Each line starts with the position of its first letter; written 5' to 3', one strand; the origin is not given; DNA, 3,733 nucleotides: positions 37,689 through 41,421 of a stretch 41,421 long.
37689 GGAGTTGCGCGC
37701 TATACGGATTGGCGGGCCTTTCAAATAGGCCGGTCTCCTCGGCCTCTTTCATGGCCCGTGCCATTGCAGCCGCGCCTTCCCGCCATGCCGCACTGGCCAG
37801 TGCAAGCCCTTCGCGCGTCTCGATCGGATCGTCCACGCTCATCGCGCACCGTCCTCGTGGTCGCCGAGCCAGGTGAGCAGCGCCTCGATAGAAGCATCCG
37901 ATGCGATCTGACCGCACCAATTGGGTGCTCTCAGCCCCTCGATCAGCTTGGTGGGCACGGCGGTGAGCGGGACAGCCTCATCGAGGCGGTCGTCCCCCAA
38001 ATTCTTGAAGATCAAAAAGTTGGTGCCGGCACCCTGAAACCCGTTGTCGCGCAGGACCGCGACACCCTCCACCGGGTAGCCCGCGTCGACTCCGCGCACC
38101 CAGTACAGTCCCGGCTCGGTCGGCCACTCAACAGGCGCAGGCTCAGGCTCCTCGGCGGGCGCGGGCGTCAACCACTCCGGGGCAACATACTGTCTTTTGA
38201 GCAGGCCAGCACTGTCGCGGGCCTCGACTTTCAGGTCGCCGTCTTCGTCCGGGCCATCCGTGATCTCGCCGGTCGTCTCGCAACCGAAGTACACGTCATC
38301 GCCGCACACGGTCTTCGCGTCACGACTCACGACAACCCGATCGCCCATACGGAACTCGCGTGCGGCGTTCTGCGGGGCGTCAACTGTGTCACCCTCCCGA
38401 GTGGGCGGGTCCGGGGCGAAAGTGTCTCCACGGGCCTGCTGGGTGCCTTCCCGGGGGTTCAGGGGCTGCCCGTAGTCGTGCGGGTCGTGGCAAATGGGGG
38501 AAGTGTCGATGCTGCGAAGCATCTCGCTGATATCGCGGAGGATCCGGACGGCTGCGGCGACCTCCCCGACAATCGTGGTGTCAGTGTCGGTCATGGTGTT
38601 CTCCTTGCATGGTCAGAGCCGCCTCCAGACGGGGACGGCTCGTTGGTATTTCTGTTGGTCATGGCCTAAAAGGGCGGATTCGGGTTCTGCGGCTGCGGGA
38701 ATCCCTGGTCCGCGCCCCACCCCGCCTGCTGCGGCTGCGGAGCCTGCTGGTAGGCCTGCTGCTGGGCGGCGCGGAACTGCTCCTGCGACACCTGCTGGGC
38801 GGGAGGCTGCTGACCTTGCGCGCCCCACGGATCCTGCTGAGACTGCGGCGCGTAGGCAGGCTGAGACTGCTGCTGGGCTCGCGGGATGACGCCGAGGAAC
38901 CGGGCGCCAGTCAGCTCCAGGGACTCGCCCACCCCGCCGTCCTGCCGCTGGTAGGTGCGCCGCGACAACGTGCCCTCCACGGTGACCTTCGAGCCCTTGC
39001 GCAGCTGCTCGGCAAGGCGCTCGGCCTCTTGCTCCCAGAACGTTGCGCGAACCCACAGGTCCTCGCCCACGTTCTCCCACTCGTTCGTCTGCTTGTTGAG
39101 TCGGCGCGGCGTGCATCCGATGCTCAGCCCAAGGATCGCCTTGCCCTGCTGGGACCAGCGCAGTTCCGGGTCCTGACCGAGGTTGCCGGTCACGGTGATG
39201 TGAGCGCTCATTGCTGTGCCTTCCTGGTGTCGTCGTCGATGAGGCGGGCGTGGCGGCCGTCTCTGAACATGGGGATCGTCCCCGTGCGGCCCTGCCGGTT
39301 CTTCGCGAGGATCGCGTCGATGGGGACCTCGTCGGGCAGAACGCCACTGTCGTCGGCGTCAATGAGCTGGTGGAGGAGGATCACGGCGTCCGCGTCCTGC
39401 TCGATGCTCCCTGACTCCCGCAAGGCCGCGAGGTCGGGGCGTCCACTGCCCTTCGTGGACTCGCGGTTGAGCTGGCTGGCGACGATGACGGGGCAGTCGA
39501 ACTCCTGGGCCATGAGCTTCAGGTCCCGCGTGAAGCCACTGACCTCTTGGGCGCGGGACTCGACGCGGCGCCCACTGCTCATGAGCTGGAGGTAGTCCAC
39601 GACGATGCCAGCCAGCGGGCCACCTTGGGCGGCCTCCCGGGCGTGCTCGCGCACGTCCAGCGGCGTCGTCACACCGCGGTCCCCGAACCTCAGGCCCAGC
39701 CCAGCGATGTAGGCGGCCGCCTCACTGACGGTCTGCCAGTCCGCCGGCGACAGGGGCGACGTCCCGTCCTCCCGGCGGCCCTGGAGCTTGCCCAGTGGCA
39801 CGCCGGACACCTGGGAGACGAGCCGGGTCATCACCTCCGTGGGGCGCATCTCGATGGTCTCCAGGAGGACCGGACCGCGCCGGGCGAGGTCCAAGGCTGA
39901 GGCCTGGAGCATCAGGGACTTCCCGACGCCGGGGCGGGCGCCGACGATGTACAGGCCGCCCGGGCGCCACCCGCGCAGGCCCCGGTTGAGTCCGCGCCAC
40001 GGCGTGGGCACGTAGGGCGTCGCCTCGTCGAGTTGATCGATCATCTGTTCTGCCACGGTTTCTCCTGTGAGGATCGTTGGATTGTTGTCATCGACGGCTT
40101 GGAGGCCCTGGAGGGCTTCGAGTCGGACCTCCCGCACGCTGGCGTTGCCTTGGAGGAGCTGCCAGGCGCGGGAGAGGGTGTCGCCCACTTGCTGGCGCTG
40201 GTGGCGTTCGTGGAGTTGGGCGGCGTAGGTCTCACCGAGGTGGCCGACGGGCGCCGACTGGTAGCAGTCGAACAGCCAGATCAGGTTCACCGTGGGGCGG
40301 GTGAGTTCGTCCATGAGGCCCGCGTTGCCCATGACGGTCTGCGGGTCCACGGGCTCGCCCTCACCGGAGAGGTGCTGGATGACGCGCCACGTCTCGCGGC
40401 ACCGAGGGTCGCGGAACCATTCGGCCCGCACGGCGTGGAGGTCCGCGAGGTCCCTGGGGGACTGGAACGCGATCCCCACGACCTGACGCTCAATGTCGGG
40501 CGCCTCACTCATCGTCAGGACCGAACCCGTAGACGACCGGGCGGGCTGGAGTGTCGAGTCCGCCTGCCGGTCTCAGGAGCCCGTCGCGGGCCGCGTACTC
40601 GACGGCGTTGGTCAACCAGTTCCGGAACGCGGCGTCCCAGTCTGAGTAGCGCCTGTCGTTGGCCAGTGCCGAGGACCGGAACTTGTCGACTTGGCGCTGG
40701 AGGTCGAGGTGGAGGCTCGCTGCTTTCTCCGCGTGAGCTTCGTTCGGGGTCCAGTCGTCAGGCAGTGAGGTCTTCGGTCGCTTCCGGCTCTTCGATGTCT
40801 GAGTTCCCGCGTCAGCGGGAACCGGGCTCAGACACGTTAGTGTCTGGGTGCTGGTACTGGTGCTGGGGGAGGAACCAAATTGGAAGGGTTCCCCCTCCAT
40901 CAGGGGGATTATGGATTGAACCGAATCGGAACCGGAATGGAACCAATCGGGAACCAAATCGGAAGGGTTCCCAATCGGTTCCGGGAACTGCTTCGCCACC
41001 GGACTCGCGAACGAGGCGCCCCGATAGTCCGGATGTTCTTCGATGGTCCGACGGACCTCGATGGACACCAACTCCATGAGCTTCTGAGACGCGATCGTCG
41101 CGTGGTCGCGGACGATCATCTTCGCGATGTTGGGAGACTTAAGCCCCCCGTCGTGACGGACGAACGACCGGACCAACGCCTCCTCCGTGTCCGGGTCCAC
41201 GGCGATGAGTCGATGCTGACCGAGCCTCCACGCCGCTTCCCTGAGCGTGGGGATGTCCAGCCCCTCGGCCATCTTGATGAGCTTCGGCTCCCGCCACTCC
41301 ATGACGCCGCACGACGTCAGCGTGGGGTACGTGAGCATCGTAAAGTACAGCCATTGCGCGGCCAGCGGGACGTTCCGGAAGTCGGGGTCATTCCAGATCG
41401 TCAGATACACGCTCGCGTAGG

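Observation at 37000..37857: Conserved 18-20 bp stop/start junction cassette repeated five times (plus one degenerate copy) across a run of small early genes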

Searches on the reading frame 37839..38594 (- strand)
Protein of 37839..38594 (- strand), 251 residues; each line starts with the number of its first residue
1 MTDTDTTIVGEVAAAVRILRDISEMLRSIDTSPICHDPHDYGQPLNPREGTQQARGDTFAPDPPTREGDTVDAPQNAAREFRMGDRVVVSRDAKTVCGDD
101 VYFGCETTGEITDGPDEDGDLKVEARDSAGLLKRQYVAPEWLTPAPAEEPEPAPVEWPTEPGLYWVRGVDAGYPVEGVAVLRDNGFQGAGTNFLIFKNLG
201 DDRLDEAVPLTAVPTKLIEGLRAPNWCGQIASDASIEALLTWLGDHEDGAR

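Call 11: search_protein_families(library=pfam, max_evalue=0.1, proteins=[window:37839-38594:-])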
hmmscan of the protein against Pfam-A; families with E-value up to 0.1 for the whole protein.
window:37839-38594:- (251 aa): 0 families

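Call 12: search_protein_families(library=phrogs, max_evalue=0.01, proteins=[window:37839-38594:-])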
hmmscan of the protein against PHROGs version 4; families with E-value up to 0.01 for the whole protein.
window:37839-38594:- (251 aa): 1 family
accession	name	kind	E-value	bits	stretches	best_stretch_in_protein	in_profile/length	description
phrog_20471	-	unknown function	2.1e-10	41.7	1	78-143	71-131/134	-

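Call 17: find_related_loci(query=window:37839-38594:-, collection=viral_contigs, flank=10000)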
Query window:37839-38594:- (251 aa) in viral_contigs; peptide patterns used: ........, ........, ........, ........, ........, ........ (x = any residue, [..] = any of these).
25 stretches matched a pattern; 2 encode a relative of the query (tblastn E <= 1e-3); 2 distinct loci.
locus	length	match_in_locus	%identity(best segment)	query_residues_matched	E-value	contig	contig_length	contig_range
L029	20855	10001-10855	47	1-251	1e-54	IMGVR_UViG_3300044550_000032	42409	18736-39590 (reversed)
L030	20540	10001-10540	35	1-221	5e-18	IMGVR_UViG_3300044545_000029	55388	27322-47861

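Call 35: find_homologous_proteins(query=window:37839-38594:-, max_evalue=0.001)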
Query window:37839-38594:- (251 aa): 10 proteins with E <= 0.001 among 1721 candidates.
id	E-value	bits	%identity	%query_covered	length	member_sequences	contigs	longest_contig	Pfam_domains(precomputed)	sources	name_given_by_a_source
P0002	5.7e-168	575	100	100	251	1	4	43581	-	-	-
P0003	3.9e-75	271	59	100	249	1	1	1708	-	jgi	jgi:hypothetical protein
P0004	9.7e-70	253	57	100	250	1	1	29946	-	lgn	-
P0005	3.0e-68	248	54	100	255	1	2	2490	-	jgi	jgi:hypothetical protein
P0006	1.2e-59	220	47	100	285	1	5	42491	-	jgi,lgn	jgi:hypothetical protein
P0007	2.7e-56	209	60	69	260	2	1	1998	-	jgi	jgi:ribosomal protein L21E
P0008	9.3e-55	204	90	31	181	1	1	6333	-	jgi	jgi:hypothetical protein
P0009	3.6e-50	189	46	92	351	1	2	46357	-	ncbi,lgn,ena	-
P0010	2.0e-34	137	38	100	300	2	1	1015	-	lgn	-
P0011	4.5e-19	87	51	42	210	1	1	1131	-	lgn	-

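Call 37: find_encoding_contigs(protein=P0004, flank=6000, max_places=3)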
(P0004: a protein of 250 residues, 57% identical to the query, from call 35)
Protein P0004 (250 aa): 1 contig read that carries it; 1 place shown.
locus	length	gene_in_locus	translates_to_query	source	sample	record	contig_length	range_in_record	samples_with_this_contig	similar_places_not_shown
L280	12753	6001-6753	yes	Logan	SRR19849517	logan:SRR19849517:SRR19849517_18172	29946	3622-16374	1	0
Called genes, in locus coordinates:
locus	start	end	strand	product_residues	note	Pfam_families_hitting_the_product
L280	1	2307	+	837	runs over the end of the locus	PF00176:SNF2-rel_dom (weak), PF01555:N6_N4_Mtase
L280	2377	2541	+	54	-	-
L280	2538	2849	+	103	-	PF08774:VRR_NUC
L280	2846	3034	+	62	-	-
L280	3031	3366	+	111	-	-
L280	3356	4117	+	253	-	-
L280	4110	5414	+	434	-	PF00772:DnaB (weak), PF13481:AAA_25, PF03796:DnaB_C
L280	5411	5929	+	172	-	PF00436:SSB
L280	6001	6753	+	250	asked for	-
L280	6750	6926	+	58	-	-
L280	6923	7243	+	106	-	-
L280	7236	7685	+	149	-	-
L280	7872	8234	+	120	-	-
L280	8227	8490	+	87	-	-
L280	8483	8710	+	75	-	-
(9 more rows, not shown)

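Call 38: find_encoding_contigs(protein=P0009, flank=6000, max_places=3)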
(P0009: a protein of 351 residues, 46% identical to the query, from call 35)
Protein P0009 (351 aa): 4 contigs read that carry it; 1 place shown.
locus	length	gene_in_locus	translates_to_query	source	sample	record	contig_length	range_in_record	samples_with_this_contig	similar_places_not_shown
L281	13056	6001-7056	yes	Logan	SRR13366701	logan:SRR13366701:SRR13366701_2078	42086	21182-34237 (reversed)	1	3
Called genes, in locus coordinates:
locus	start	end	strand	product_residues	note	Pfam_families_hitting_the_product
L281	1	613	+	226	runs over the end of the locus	PF09588:YqaJ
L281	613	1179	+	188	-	-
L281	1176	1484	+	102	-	PF14359:DUF4406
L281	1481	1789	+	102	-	-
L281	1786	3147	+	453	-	PF01170:UPF0020 (faint), PF01555:N6_N4_Mtase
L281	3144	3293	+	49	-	-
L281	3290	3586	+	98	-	PF08774:VRR_NUC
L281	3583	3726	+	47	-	-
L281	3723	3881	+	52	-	-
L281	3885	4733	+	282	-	-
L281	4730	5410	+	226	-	-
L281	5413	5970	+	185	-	PF00436:SSB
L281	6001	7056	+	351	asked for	-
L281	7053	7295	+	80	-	-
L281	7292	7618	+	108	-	-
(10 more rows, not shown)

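Call 39: find_encoding_contigs(protein=P0005, flank=6000, max_places=3)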
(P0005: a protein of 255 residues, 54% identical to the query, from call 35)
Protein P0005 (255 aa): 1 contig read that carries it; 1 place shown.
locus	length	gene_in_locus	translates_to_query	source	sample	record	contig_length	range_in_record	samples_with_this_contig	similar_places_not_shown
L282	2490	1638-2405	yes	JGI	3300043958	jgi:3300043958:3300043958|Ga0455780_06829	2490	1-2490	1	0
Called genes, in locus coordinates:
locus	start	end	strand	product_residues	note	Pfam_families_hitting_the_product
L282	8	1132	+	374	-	PF13481:AAA_25, PF03796:DnaB_C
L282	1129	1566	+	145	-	PF00436:SSB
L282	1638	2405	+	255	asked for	-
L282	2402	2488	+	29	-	?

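Call 40: find_encoding_contigs(protein=P0008, flank=6000, max_places=3)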
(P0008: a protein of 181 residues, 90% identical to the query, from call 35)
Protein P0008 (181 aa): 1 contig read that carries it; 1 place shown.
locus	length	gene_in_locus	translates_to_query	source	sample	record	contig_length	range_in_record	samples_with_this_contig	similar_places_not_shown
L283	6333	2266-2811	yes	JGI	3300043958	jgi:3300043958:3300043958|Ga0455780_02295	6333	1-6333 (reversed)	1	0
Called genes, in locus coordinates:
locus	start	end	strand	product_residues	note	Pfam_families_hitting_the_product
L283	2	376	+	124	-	?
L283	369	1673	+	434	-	PF00772:DnaB (weak), PF13481:AAA_25, PF03796:DnaB_C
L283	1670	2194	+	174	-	PF00436:SSB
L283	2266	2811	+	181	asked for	-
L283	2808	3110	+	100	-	-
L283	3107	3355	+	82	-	-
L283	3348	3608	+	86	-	-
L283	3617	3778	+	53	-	-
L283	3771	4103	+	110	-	-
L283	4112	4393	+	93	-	-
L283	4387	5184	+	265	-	-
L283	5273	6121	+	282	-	PF10544:T5orf172 (faint), PF13455:MUG113 (weak)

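Call 53: find_encoding_contigs(protein=P0003, flank=3000, max_places=2)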
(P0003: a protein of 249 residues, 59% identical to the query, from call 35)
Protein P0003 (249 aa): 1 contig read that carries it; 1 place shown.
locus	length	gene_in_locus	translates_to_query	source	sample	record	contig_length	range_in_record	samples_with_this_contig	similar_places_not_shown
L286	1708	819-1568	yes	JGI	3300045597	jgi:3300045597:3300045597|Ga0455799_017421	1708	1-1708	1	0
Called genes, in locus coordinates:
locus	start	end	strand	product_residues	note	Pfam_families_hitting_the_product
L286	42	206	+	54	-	-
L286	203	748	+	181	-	PF00436:SSB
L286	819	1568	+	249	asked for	-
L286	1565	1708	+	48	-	?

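Call 54: find_encoding_contigs(protein=P0007, flank=3000, max_places=2)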
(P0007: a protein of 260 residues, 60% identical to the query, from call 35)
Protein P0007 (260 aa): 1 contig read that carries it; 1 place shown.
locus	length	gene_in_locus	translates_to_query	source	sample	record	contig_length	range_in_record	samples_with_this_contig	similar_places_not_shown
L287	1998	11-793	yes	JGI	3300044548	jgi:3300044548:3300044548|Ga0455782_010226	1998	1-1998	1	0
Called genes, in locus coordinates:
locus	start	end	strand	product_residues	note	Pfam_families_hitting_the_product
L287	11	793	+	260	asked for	-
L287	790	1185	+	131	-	-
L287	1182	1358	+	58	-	-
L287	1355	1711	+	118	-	-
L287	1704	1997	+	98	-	?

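Call 55: find_encoding_contigs(protein=P0011, flank=3000, max_places=2)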
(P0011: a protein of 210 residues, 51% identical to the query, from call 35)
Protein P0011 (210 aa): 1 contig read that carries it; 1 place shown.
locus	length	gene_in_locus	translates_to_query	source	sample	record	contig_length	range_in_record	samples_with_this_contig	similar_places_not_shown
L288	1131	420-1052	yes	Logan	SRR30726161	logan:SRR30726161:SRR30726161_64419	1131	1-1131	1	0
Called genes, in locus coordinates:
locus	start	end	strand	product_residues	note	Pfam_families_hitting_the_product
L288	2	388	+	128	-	?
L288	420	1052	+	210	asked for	-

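Call 84: list_cluster_members(proteins=[P0009])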
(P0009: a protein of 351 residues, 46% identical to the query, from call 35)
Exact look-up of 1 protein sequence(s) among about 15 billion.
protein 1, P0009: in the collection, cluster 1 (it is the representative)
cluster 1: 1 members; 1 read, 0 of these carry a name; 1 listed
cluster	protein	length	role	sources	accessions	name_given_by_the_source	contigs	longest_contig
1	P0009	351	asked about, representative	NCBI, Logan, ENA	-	-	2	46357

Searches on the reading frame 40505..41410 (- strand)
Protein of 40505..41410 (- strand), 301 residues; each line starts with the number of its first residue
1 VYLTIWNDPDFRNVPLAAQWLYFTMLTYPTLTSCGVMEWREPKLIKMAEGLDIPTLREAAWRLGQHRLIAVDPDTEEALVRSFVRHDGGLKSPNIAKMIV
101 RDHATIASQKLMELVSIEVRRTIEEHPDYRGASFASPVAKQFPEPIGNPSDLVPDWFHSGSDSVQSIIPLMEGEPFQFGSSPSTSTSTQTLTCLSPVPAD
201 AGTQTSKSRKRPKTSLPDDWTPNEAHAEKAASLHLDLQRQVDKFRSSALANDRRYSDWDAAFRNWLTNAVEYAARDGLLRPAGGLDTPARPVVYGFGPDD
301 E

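Call 11: search_protein_families(library=pfam, max_evalue=0.1, proteins=[window:40505-41410:-])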
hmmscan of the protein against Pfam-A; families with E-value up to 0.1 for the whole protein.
window:40505-41410:- (301 aa): 0 families

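Call 12: search_protein_families(library=phrogs, max_evalue=0.01, proteins=[window:40505-41410:-])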
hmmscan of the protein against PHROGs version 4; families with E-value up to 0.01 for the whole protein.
window:40505-41410:- (301 aa): 6 families
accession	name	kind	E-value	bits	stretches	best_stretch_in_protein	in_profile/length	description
phrog_3171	-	DNA, RNA and nucleotide metabolism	1.3e-48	167.1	1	3-271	10-286/331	replication initiation protein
phrog_8064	-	DNA, RNA and nucleotide metabolism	3.9e-33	116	1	3-131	97-225/446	replication initiation protein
phrog_25711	-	unknown function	1.6e-07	32.6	1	4-123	12-130/164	-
phrog_1408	-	DNA, RNA and nucleotide metabolism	7.6e-07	29.9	1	205-275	182-260/302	replication initiation protein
phrog_1032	-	DNA, RNA and nucleotide metabolism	9.9e-06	26.7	1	199-270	181-253/281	replication initiation protein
phrog_3992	-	DNA, RNA and nucleotide metabolism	6.4e-05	23.7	1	181-271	169-274/345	primosomal protein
